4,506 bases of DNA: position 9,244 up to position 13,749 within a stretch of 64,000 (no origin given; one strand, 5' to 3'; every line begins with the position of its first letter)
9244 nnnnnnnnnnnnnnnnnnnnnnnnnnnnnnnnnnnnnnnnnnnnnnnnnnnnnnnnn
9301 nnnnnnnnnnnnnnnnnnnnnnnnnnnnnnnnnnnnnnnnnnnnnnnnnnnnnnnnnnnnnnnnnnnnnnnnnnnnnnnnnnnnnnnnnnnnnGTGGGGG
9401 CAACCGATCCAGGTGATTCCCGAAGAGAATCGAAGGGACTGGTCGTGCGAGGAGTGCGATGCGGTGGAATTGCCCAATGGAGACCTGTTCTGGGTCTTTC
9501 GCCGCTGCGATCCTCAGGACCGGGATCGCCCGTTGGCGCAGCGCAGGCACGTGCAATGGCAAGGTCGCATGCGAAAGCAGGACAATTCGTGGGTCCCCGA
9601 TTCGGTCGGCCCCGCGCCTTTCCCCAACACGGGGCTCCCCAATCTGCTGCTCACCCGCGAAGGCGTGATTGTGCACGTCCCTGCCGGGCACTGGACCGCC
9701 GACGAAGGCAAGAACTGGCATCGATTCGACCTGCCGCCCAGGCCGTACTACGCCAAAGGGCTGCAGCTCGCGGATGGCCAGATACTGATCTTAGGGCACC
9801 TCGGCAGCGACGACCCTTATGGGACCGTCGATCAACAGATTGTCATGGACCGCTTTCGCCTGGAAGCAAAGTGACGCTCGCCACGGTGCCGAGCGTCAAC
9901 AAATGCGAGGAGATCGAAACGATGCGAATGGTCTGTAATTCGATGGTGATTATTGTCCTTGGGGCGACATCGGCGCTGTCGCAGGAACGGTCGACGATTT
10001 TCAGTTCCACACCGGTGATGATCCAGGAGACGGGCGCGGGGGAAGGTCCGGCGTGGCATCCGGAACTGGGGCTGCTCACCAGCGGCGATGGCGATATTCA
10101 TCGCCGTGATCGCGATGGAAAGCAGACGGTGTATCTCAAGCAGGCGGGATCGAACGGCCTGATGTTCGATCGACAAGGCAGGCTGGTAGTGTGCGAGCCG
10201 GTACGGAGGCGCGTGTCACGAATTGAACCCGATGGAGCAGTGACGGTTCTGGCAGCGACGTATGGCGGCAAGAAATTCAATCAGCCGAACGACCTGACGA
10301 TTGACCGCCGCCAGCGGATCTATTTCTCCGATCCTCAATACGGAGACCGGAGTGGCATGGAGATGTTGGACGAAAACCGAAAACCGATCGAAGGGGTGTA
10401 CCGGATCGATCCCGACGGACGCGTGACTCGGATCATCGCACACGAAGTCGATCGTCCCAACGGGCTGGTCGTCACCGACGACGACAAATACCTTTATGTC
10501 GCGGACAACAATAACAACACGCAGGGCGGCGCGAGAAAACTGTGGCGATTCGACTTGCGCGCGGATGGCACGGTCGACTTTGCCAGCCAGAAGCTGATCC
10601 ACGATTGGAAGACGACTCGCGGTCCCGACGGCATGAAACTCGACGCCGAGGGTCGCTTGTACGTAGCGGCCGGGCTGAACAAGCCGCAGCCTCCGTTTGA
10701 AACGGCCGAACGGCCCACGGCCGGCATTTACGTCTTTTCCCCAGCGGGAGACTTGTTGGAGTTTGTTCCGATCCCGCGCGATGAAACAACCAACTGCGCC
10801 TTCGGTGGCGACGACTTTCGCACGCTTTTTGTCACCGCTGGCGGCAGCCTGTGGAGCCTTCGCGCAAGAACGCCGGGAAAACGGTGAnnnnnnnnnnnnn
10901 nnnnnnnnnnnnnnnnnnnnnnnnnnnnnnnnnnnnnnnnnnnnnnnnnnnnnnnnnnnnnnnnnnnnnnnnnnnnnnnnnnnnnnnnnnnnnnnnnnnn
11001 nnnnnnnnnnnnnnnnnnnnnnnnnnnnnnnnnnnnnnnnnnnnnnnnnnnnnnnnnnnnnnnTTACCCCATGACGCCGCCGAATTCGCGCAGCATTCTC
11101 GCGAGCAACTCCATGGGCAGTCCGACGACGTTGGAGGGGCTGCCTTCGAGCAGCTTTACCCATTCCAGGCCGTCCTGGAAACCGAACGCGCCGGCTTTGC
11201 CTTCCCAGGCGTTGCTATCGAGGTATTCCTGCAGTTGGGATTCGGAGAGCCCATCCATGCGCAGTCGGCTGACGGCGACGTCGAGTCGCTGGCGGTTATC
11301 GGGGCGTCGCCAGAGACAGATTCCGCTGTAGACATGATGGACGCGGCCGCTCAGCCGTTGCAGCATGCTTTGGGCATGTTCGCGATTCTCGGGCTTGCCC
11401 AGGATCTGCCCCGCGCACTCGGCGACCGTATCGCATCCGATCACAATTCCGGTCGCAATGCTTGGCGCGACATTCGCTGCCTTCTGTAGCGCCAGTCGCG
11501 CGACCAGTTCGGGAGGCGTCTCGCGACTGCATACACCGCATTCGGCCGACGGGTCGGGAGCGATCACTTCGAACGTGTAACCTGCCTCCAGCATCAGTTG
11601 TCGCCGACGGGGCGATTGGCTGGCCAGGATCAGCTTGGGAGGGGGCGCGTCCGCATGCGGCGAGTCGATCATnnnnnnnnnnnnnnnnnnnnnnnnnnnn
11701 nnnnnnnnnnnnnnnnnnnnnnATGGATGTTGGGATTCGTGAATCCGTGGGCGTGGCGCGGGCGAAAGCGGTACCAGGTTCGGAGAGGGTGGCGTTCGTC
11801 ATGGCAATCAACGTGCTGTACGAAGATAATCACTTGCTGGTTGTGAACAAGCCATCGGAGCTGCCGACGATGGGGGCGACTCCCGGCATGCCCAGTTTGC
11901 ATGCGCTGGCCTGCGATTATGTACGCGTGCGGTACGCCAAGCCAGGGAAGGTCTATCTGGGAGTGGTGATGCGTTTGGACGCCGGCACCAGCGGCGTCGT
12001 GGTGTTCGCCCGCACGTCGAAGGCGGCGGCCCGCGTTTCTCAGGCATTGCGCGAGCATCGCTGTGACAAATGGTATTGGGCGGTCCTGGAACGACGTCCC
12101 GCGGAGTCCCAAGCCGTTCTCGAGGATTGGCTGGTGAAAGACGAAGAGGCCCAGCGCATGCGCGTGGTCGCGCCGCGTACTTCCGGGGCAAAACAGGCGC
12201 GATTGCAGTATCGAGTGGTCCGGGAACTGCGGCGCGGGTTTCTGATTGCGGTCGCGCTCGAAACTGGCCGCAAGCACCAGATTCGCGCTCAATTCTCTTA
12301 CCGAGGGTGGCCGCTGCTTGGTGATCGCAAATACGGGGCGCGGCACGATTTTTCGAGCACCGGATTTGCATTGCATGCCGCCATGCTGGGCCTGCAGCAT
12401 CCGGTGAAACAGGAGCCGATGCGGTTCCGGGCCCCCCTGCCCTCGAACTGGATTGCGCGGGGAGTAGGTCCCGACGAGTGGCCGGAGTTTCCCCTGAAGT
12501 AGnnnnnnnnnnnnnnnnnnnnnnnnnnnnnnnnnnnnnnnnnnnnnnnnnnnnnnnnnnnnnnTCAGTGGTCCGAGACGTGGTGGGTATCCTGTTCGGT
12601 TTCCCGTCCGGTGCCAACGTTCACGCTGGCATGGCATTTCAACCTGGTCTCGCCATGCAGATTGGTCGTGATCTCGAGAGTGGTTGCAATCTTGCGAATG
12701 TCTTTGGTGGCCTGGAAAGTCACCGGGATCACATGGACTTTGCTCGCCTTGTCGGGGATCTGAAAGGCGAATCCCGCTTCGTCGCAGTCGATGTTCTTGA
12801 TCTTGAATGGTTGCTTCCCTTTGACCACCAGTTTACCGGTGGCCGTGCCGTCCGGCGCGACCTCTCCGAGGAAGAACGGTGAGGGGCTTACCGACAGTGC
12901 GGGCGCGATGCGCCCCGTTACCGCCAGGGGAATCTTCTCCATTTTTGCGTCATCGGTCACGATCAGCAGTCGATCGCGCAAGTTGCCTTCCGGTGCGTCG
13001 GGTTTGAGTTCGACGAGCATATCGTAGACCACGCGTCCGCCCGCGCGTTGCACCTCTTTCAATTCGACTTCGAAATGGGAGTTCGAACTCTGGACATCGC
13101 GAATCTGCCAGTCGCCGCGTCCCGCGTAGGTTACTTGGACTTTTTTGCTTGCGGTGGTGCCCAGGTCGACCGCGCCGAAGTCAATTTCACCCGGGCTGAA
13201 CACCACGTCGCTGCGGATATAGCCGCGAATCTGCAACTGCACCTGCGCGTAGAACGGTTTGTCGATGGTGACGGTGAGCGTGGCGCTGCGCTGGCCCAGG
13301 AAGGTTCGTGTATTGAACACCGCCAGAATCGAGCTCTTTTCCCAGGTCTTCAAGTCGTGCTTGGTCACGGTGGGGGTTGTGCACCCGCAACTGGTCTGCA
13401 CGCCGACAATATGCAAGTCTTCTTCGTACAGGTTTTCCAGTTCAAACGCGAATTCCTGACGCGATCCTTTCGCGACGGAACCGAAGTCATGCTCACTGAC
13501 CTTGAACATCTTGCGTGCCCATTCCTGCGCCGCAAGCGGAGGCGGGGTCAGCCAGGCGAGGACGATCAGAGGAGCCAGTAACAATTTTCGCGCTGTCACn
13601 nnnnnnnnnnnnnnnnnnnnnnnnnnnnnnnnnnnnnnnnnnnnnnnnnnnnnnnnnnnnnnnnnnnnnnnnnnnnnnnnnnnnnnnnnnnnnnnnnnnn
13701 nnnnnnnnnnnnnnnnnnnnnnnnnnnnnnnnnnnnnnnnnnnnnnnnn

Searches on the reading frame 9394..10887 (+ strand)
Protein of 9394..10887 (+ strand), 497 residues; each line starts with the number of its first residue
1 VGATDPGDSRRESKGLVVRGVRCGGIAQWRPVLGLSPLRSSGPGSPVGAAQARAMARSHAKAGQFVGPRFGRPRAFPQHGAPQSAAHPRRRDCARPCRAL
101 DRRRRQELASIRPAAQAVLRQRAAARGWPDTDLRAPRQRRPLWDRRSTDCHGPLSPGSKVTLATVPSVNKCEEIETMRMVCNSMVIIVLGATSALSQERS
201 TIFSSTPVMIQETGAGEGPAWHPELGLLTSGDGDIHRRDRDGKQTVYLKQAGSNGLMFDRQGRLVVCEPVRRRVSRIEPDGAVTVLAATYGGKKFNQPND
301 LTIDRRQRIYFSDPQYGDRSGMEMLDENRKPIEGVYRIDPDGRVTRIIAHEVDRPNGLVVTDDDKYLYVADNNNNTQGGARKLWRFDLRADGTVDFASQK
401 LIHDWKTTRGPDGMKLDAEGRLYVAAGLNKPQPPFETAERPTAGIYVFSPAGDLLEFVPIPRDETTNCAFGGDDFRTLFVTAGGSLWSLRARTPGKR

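Call 54: search_protein_families(library=pfam, proteins=[window:9394-10887:+], max_evalue=0.001)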
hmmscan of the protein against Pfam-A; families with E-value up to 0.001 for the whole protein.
window:9394-10887:+ (497 aa): 3 families
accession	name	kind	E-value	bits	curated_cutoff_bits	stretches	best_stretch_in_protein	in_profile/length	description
PF08450.18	SGL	-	6.9e-38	131.1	26.3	1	216-482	2-244/246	SMP-30/Gluconolactonase/LRE-like region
PF01436.27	NHL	-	2.1e-06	27.9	20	0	354-375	3-23/28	NHL repeat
PF03088.22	Str_synth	-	3.2e-05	24.4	25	1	299-371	1-75/89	Strictosidine synthase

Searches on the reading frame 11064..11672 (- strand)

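Call 54: search_protein_families(library=pfam, proteins=[window:11064-11672:-], max_evalue=0.001)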
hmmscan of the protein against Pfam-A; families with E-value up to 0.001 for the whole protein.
window:11064-11672:- (202 aa): 1 family
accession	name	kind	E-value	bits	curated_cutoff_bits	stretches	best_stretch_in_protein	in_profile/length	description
PF02545.19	Maf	-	5.9e-51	173.2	27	1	13-197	1-187/187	Maf-like protein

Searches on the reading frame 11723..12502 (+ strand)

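Call 55: search_protein_families(library=pfam, proteins=[window:11723-12502:+], max_evalue=0.001)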
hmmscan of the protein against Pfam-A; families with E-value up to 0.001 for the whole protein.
window:11723-12502:+ (259 aa): 1 family
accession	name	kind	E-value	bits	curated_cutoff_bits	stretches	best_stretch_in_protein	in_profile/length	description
PF00849.27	PseudoU_synth_2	-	1.7e-29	103.4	26.8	1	37-192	1-151/152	RNA pseudouridylate synthase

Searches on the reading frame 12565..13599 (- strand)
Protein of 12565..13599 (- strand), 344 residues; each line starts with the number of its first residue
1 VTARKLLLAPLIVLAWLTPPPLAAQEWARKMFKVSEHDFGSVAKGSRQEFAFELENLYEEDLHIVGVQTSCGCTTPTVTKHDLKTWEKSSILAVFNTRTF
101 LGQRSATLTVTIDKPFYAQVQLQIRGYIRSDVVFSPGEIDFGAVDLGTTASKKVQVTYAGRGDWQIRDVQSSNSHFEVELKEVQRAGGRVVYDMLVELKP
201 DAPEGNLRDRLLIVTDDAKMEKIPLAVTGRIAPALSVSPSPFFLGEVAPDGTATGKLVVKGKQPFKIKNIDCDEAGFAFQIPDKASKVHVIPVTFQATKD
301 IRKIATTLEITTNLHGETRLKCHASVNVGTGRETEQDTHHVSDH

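Call 55: search_protein_families(library=pfam, proteins=[window:12565-13599:-], max_evalue=0.001)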
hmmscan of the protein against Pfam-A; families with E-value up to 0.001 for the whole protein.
window:12565-13599:- (344 aa): 3 families
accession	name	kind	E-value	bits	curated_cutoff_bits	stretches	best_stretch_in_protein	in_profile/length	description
PF07610.17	DUF1573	-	1.8e-23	82.9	26.1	1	32-127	3-97/98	Protein of unknown function (DUF1573)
PF22544.2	HYDIN_VesB_CFA65-like_Ig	-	1.1e-17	64.5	25.5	1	32-126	5-99/100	HYDIN/CFA65/VesB-like, Ig-like domain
PF15780.11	ASH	-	0.00064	20.3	27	0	137-217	12-92/98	Abnormal spindle-like microcephaly-assoc'd, ASPM-SPD-2-Hydin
